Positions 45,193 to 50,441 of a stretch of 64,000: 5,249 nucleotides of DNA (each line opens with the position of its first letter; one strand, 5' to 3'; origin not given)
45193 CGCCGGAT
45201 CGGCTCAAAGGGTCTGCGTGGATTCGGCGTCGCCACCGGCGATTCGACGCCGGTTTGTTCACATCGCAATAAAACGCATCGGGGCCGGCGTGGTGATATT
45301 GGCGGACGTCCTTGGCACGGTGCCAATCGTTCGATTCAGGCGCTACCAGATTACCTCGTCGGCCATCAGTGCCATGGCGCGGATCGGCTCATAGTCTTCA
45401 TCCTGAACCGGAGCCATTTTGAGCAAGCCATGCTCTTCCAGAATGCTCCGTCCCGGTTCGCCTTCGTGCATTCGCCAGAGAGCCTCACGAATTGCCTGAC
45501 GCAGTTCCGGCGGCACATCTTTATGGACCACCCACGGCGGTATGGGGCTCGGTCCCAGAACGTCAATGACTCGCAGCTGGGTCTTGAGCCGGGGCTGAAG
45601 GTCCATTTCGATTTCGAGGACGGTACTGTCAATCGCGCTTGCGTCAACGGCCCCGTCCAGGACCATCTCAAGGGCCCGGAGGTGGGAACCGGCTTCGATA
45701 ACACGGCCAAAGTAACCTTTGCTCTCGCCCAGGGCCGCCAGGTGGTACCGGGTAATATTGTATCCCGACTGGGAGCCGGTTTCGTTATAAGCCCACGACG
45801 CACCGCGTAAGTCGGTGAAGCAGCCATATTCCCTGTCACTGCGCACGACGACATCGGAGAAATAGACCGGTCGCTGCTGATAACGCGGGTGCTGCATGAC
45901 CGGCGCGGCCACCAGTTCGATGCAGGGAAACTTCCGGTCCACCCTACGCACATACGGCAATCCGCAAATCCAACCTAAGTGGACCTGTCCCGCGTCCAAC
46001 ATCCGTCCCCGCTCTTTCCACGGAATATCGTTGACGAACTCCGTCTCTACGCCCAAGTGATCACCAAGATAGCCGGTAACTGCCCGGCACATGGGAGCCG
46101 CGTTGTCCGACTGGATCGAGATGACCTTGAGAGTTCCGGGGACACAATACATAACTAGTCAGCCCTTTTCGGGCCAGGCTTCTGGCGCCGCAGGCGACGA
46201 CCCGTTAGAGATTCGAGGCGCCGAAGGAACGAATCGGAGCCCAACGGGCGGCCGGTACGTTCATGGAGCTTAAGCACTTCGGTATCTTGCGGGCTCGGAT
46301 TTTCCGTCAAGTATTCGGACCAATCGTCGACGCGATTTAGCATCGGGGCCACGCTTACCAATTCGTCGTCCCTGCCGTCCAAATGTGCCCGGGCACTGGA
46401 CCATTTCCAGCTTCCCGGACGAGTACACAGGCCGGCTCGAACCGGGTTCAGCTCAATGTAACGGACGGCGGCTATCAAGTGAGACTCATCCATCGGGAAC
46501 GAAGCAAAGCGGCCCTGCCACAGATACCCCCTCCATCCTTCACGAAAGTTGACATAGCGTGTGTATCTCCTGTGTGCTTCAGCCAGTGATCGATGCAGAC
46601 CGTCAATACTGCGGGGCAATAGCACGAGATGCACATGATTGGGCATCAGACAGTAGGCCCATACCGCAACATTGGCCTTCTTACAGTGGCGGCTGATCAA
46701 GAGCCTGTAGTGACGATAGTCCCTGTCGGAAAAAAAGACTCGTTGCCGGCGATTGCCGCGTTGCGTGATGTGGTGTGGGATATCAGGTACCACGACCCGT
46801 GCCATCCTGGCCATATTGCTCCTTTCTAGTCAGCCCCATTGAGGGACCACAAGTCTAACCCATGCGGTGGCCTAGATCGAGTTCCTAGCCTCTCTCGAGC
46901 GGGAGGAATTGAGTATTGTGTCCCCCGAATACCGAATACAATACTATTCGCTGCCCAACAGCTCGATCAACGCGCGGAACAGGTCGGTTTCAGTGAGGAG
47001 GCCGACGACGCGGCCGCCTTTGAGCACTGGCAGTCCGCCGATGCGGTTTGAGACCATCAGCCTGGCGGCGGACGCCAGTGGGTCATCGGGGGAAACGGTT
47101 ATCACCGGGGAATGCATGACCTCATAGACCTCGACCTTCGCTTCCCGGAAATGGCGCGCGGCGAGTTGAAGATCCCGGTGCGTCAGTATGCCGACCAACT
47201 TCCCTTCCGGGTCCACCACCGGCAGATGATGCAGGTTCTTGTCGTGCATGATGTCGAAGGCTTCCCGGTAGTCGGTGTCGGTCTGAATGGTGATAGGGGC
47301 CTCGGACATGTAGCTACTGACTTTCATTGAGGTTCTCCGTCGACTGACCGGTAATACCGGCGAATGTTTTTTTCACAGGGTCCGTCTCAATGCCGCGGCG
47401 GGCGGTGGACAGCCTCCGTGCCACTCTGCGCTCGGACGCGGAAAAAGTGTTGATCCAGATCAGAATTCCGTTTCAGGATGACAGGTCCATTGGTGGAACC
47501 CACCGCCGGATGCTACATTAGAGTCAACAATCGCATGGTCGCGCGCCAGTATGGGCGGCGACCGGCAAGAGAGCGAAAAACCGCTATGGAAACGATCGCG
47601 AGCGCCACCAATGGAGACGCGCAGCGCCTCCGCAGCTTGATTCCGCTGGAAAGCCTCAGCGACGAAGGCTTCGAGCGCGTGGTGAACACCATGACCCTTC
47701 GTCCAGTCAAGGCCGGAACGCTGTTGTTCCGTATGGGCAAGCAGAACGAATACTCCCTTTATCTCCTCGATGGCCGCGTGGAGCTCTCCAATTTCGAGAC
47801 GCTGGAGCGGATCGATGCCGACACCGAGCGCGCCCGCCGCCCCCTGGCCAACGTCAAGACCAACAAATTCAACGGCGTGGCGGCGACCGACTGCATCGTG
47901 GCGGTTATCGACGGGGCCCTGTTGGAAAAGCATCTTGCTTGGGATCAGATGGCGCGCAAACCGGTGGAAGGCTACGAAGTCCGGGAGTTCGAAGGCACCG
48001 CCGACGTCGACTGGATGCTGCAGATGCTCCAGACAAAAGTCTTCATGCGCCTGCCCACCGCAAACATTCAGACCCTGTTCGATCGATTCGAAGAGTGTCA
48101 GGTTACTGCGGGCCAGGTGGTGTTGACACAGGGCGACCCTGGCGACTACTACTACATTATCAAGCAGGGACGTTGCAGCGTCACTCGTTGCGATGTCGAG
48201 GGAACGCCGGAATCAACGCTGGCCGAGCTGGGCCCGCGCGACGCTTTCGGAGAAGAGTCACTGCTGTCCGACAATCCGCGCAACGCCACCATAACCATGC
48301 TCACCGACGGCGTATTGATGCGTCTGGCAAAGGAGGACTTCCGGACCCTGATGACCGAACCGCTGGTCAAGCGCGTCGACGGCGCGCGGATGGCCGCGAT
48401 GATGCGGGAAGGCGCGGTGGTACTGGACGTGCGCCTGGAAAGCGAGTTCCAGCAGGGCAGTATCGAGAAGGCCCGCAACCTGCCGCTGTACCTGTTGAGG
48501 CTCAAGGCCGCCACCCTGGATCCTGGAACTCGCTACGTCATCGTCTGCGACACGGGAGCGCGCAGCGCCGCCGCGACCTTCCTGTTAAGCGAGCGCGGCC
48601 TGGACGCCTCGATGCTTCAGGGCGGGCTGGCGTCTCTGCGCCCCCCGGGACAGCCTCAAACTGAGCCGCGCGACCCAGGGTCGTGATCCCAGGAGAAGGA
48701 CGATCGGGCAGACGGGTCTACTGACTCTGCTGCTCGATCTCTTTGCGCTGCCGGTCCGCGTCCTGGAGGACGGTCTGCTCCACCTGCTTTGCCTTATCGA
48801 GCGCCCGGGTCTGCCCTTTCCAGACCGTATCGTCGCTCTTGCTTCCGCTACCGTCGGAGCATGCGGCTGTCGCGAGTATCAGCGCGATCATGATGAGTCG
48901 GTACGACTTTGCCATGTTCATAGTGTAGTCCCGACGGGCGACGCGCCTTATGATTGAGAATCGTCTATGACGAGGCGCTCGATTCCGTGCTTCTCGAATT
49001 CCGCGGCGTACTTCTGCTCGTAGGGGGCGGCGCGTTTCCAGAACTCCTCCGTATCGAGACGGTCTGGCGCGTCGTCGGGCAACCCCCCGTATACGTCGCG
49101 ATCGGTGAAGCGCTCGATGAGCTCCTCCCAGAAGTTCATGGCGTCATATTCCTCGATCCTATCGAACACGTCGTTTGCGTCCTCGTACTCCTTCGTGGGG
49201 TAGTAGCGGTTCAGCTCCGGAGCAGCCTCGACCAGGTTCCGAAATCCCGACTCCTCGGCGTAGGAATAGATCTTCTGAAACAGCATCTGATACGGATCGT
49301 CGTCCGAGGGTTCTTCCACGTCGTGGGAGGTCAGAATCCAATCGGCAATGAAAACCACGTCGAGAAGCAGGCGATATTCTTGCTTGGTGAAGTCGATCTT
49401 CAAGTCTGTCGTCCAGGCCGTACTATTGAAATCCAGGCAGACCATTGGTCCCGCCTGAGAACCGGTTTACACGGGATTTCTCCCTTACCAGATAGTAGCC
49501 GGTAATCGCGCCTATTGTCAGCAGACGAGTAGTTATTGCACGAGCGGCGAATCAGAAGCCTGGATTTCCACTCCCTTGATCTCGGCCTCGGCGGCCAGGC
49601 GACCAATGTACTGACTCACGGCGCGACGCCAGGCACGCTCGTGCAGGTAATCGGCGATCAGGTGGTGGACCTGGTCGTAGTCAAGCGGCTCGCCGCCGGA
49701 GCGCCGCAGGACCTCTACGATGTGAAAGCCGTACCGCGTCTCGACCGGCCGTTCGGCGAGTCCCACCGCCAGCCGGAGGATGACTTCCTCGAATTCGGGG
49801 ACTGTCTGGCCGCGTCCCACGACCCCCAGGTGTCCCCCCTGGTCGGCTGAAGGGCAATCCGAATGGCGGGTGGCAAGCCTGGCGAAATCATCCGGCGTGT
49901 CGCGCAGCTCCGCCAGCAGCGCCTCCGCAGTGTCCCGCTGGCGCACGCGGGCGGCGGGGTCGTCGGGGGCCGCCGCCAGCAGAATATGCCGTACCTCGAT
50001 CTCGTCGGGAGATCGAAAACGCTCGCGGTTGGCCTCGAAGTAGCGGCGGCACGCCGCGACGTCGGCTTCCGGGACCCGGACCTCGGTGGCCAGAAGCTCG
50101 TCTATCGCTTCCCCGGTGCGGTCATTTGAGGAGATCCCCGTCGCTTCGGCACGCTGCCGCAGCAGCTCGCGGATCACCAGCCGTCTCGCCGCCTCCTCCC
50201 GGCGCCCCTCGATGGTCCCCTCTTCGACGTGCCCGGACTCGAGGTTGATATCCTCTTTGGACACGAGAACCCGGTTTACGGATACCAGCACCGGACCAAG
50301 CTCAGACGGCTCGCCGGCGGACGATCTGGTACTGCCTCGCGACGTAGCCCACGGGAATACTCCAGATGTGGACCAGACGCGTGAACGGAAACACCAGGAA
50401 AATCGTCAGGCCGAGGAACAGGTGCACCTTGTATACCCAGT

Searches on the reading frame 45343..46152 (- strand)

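Call 14: search_protein_families(library=pfam, proteins=[window:45343-46152:-], max_evalue=0.00001)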
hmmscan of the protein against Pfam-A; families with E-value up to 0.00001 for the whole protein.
window:45343-46152:- (269 aa): 1 family
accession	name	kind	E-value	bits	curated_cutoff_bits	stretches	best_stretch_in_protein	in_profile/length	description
PF12974.12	Phosphonate-bd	-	5e-38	131.3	27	1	20-254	14-242/242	ABC transporter, phosphonate, periplasmic substrate-binding protein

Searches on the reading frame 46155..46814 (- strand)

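Call 14: search_protein_families(library=pfam, proteins=[window:46155-46814:-], max_evalue=0.00001)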
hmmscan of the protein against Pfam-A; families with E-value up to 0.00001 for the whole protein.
window:46155-46814:- (219 aa): 1 family
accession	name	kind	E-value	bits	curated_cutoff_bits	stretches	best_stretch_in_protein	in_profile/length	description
PF01797.21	Y1_Tnp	-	1.4e-11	45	23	1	12-121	5-119/121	Transposase IS200 like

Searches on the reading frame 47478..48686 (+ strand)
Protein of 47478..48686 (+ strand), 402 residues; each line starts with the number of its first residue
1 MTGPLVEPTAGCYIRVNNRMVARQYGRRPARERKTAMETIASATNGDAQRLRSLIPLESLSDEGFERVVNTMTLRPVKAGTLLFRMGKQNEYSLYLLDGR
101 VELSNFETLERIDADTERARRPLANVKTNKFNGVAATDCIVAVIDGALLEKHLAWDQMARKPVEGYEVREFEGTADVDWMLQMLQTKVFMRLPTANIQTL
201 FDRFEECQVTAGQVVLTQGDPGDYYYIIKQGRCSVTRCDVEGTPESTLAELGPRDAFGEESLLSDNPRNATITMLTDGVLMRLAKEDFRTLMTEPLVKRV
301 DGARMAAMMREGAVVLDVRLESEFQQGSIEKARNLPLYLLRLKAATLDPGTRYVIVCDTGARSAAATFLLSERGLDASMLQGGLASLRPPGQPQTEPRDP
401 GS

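Call 14: search_protein_families(library=pfam, proteins=[window:47478-48686:+], max_evalue=0.00001)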
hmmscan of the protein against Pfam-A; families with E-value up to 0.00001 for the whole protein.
window:47478-48686:+ (402 aa): 2 families
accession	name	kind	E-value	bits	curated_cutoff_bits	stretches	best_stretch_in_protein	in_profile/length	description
PF00027.35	cNMP_binding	-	1.1e-25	89.8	27.5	1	208-293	3-87/89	Cyclic nucleotide-binding domain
PF00581.25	Rhodanese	-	5.5e-12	46.5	22.2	1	305-385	5-97/102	Rhodanese-like domain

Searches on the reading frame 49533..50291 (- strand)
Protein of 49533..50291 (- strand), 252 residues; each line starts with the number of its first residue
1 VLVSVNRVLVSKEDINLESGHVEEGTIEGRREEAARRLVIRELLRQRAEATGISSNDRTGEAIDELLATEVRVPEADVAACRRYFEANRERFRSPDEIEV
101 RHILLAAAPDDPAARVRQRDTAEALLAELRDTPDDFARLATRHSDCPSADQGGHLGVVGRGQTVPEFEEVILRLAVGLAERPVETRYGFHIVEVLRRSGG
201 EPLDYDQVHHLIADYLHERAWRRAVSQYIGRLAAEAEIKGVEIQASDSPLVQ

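Call 14: search_protein_families(library=pfam, proteins=[window:49533-50291:-], max_evalue=0.00001)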
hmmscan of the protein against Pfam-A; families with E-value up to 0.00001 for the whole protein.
window:49533-50291:- (252 aa): 3 families
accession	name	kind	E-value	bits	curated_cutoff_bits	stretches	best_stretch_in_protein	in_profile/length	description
PF00639.27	Rotamase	-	4.4e-22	79.3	21.7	1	102-194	1-95/97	PPIC-type PPIASE domain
PF13616.12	Rotamase_3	-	6.1e-21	75.6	22.5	1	93-196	11-114/116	PPIC-type PPIASE domain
PF13145.12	Rotamase_2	-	1.6e-09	39.1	27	1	78-208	3-119/121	PPIC-type PPIASE domain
